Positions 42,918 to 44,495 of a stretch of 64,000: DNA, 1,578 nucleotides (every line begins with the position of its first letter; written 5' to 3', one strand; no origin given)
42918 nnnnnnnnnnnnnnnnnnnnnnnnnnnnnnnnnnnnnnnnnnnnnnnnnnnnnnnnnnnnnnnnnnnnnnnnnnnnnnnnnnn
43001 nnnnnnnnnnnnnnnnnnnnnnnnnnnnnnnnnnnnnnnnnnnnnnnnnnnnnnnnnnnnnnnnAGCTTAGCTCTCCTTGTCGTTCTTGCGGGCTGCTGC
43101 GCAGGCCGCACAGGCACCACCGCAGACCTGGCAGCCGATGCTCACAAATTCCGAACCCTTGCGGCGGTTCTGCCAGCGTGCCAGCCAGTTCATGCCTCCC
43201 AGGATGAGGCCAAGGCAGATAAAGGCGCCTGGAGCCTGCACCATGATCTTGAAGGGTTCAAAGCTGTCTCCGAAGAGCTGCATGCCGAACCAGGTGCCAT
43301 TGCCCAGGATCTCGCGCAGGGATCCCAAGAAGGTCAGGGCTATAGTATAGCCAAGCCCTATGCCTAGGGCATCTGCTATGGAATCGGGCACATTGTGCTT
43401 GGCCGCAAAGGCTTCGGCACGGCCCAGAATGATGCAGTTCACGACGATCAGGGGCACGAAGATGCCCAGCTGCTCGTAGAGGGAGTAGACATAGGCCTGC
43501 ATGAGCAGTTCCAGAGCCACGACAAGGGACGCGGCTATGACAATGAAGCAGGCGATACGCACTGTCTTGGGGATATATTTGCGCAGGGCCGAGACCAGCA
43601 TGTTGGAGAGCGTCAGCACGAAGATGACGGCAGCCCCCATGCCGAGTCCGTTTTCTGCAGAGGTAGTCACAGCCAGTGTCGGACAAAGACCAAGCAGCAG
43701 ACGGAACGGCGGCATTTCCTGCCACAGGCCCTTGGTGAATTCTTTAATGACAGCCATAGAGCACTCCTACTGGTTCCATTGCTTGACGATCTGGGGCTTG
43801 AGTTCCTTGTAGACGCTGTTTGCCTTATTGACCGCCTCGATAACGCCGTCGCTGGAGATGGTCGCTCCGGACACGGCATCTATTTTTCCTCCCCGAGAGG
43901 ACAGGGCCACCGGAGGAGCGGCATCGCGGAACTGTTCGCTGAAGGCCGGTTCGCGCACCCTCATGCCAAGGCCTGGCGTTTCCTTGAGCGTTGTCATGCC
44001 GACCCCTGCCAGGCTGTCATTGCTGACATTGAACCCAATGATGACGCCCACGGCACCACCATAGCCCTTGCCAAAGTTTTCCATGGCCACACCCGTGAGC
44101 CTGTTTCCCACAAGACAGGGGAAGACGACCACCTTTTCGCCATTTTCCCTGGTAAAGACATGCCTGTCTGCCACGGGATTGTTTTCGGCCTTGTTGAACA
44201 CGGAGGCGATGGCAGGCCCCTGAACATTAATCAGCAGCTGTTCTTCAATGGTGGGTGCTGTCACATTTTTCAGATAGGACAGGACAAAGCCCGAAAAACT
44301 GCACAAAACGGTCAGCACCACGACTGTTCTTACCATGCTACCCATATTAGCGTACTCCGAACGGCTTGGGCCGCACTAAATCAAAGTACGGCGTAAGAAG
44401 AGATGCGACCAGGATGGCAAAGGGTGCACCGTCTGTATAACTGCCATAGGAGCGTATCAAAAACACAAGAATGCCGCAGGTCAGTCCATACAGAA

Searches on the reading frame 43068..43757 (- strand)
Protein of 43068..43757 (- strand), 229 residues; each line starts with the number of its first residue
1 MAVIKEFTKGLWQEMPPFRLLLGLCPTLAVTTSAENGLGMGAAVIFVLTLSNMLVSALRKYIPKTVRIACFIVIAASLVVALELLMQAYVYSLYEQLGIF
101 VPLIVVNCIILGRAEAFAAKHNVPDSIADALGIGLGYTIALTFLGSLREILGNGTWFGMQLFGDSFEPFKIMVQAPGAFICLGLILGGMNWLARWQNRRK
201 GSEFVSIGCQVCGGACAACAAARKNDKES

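Call 63: search_protein_families(library=pfam, proteins=[window:43068-43757:-], max_evalue=0.00001)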
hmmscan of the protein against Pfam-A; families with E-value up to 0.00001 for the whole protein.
window:43068-43757:- (229 aa): 1 family
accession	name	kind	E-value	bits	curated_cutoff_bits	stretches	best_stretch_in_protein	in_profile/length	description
PF02508.19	Rnf-Nqr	-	1.1e-65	221.3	23.8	1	4-185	2-173/174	Rnf-Nqr subunit, membrane protein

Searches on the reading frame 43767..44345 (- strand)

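Call 63: search_protein_families(library=pfam, proteins=[window:43767-44345:-], max_evalue=0.00001)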
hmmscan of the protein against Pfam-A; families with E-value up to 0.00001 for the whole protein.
window:43767-44345:- (192 aa): 1 family
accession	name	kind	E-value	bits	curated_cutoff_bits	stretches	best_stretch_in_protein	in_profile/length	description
PF04205.19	FMN_bind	-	3.3e-15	56.9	22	1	94-175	1-75/77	FMN-binding domain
